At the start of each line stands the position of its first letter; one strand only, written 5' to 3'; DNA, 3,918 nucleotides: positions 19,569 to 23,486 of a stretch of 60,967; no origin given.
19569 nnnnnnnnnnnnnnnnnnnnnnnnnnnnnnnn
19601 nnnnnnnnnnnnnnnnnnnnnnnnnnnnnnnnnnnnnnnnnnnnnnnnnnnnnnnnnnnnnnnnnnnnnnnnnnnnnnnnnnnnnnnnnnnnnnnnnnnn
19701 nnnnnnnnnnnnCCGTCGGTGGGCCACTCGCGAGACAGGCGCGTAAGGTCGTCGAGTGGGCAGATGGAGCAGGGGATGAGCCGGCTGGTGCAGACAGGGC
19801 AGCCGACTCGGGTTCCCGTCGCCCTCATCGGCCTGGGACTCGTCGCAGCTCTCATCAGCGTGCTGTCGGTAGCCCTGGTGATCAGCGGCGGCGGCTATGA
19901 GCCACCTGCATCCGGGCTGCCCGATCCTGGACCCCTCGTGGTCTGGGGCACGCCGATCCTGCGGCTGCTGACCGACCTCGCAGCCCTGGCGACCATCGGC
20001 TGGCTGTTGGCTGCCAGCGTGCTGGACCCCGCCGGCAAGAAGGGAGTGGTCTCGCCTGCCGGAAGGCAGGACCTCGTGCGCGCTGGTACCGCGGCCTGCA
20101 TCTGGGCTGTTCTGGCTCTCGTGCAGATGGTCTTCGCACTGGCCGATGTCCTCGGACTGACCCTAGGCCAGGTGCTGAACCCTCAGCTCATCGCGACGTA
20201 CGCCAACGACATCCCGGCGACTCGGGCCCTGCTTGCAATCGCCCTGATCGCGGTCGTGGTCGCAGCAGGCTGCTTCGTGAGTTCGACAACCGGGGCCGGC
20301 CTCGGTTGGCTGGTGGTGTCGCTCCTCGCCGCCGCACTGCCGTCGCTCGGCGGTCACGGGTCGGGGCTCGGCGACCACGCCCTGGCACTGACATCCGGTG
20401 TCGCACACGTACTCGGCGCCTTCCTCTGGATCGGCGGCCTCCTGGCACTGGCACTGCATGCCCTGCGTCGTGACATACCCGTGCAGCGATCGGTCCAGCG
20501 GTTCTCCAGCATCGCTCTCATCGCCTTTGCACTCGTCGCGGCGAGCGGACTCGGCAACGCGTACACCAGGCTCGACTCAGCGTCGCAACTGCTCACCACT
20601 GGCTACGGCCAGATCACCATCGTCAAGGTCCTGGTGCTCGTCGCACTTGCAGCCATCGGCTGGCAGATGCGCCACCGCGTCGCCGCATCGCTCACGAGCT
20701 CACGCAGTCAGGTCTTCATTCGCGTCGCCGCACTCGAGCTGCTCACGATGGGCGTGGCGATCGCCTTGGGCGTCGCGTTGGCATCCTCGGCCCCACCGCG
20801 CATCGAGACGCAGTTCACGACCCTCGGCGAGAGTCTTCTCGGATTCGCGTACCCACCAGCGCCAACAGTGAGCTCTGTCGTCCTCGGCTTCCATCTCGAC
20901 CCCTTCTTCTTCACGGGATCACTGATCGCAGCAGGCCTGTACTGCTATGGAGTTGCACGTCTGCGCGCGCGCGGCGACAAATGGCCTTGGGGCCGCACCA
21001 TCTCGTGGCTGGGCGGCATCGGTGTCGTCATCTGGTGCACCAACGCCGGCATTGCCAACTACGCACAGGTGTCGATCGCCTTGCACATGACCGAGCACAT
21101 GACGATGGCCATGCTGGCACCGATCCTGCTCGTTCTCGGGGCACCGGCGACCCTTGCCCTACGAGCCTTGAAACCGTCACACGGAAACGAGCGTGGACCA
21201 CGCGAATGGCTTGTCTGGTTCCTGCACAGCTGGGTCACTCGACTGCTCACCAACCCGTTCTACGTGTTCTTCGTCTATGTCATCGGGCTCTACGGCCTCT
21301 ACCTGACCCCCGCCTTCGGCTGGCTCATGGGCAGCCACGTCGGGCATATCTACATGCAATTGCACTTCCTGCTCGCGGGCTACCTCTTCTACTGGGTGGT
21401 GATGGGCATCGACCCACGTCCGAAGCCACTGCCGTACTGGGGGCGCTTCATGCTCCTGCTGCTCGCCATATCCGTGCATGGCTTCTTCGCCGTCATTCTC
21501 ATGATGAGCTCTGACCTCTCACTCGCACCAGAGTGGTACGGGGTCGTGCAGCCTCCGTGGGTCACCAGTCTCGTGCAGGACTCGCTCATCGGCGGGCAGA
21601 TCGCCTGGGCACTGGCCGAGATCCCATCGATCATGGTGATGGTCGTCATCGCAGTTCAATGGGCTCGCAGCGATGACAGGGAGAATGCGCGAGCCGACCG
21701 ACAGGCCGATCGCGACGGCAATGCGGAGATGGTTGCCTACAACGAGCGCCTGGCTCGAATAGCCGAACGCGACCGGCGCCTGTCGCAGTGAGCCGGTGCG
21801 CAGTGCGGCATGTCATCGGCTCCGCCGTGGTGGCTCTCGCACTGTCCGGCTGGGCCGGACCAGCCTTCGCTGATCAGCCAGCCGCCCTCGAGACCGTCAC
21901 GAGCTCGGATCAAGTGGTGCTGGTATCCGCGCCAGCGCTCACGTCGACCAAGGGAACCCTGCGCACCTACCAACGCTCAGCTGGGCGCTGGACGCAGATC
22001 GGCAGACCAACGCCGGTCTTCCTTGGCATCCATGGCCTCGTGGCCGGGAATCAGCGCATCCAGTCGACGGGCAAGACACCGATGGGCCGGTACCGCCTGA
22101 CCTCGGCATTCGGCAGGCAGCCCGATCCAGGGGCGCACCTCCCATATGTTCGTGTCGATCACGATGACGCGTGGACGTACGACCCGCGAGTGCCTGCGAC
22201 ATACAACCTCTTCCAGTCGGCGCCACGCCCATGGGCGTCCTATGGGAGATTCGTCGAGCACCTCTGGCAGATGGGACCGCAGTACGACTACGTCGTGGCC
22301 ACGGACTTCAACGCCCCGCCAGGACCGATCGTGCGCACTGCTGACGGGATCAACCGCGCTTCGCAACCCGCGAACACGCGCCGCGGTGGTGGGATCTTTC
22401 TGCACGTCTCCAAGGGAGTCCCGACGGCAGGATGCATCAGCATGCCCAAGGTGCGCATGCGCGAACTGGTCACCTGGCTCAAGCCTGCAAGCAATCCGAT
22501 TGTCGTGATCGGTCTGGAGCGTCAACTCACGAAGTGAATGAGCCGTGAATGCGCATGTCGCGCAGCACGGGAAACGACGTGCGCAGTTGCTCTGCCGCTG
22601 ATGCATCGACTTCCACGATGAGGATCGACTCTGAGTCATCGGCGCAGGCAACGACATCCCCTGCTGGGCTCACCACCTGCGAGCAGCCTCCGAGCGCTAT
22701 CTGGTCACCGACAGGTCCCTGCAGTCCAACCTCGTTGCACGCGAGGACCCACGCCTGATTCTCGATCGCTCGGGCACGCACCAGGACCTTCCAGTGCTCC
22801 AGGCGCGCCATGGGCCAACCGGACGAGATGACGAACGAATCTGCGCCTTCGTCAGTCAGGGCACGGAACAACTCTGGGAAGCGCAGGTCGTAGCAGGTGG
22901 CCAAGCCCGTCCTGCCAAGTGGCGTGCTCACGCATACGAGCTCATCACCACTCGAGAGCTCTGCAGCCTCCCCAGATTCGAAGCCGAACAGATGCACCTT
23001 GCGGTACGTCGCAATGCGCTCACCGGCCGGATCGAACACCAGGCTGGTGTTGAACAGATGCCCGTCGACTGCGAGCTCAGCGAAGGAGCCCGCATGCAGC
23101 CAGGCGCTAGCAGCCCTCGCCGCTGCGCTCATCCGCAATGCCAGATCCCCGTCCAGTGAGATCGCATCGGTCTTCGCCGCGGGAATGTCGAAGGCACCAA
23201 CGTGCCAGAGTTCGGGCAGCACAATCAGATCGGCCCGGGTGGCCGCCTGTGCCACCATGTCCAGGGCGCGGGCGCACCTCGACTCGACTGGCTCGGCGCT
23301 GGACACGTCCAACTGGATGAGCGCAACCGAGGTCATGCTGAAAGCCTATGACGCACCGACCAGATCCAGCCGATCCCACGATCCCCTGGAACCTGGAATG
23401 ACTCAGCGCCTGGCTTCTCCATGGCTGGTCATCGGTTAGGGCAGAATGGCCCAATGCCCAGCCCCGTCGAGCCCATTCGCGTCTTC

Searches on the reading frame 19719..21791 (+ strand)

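Call 35: search_protein_families(library=pfam, proteins=[window:19719-21791:+], max_evalue=0.00001)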
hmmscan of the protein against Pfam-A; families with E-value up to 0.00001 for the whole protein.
window:19719-21791:+ (690 aa): 2 families
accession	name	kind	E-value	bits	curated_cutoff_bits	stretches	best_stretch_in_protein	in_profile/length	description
PF09678.15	Caa3_CtaG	-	2.6e-76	256.6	27.7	1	407-651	2-237/237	Cytochrome c oxidase caa3 assembly factor (Caa3_CtaG)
PF05425.18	CopD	-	3.6e-16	59.9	32.1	1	257-354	2-105/105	Copper resistance protein D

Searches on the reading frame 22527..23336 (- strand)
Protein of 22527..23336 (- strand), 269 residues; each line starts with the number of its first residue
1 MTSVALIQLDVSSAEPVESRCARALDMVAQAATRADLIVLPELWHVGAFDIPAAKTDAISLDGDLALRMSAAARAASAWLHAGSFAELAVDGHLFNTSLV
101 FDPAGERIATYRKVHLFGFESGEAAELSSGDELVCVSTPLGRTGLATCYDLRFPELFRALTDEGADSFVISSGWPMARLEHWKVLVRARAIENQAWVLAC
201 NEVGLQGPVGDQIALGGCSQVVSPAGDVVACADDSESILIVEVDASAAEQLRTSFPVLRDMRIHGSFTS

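Call 35: search_protein_families(library=pfam, proteins=[window:22527-23336:-], max_evalue=0.00001)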
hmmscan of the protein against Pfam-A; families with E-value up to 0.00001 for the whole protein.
window:22527-23336:- (269 aa): 1 family
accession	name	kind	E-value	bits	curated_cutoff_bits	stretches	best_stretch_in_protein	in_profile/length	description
PF00795.27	CN_hydrolase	-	8.4e-42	143.7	23.2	1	4-252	2-255/256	Carbon-nitrogen hydrolase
